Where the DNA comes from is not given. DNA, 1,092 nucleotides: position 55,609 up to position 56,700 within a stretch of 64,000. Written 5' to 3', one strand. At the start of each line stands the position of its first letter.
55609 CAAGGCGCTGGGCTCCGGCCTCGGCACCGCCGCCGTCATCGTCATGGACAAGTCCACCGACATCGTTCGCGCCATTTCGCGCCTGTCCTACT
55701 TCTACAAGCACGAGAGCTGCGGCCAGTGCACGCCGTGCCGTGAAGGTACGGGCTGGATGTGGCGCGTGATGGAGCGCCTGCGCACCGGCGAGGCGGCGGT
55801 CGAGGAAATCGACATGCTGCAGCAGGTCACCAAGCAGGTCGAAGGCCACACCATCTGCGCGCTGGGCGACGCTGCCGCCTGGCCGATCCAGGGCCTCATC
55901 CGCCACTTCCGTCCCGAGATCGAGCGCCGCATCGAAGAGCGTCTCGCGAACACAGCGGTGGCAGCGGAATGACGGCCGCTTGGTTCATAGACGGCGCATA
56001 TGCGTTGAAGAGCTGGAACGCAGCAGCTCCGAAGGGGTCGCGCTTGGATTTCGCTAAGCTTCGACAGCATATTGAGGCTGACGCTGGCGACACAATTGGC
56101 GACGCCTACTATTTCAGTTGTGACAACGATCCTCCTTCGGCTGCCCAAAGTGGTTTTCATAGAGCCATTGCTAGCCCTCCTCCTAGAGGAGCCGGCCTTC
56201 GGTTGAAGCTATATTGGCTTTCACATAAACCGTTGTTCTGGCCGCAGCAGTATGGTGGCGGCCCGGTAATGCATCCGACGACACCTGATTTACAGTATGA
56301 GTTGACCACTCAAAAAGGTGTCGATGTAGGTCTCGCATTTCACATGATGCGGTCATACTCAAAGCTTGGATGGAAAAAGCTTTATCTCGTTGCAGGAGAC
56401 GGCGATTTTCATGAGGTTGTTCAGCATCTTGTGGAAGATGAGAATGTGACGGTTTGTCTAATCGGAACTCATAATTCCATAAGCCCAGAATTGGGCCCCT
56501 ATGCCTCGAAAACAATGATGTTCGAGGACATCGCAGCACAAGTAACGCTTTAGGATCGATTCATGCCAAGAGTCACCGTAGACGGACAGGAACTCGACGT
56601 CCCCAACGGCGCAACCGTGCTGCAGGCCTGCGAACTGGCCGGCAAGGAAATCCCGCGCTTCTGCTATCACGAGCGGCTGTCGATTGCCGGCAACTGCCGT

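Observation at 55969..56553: AT-rich NYN/LabA-type predicted RNase gene translationally spliced between nuoF and nuoG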

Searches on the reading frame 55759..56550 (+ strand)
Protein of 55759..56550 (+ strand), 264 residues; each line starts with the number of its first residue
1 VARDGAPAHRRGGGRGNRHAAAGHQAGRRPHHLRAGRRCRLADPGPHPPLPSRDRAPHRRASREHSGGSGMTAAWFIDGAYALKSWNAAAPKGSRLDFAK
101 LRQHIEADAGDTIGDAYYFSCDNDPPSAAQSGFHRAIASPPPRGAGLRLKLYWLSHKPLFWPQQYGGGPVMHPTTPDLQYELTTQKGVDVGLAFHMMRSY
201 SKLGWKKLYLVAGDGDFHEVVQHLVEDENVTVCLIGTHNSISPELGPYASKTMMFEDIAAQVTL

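Call 55: list_cluster_members(proteins=[window:55759-56550:+, window:56005-56550:+, window:56044-56550:+, window:56563-58578:+, window:53777-54442:+])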
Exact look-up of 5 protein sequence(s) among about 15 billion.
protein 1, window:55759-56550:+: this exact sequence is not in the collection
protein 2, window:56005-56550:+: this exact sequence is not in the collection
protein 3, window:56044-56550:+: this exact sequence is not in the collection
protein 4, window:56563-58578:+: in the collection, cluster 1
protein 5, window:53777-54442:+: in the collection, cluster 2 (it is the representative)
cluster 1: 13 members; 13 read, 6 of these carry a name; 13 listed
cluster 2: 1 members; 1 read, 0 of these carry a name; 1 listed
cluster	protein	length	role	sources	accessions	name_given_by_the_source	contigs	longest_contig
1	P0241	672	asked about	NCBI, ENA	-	-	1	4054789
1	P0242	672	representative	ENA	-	-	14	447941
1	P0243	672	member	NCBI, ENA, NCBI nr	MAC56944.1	MAG: NADH-quinone oxidoreductase subunit G [Novosphingobium sp.] | NADH-quinone oxidoreductase subunit G [Novosphingobium sp.]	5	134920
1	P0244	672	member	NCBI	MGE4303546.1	MAG: NADH-quinone oxidoreductase subunit NuoG [Novosphingobium sp.]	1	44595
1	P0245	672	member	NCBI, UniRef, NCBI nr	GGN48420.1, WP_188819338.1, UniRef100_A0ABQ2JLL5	NADH-quinone oxidoreductase [Novosphingobium indicum] | NADH-quinone oxidoreductase n=1 Tax=Novosphingobium indicum TaxID=462949 ... | NADH-quinone oxidoreductase subunit NuoG [Novosphingobium indicum]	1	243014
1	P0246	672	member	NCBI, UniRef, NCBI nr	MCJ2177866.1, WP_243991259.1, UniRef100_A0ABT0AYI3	NADH-quinone oxidoreductase subunit NuoG [Novosphingobium album (ex Hu et al. 2023)] | NADH-quinone oxidoreductase n=1 Tax=Novosphingobium album (ex Hu et al. 2023) ...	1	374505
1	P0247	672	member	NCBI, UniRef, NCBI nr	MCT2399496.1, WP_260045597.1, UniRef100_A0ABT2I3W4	NADH-quinone oxidoreductase subunit NuoG [Novosphingobium mangrovi (ex Huang et al. 2023)] | NADH-quinone oxidoreductase n=1 Tax=Novosphingobium mangrovi (ex Huang et al. 2023) ...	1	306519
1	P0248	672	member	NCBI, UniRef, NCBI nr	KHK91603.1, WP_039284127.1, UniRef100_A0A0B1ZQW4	NADH-quinone oxidoreductase subunit NuoG [Novosphingobium malaysiense] | NADH-quinone oxidoreductase n=1 Tax=Novosphingobium malaysiense TaxID=1348853 ...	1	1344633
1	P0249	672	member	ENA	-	-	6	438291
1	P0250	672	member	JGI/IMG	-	-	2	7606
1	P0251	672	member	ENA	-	-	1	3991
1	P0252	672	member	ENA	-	-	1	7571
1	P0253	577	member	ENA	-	-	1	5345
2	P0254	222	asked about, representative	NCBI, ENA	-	-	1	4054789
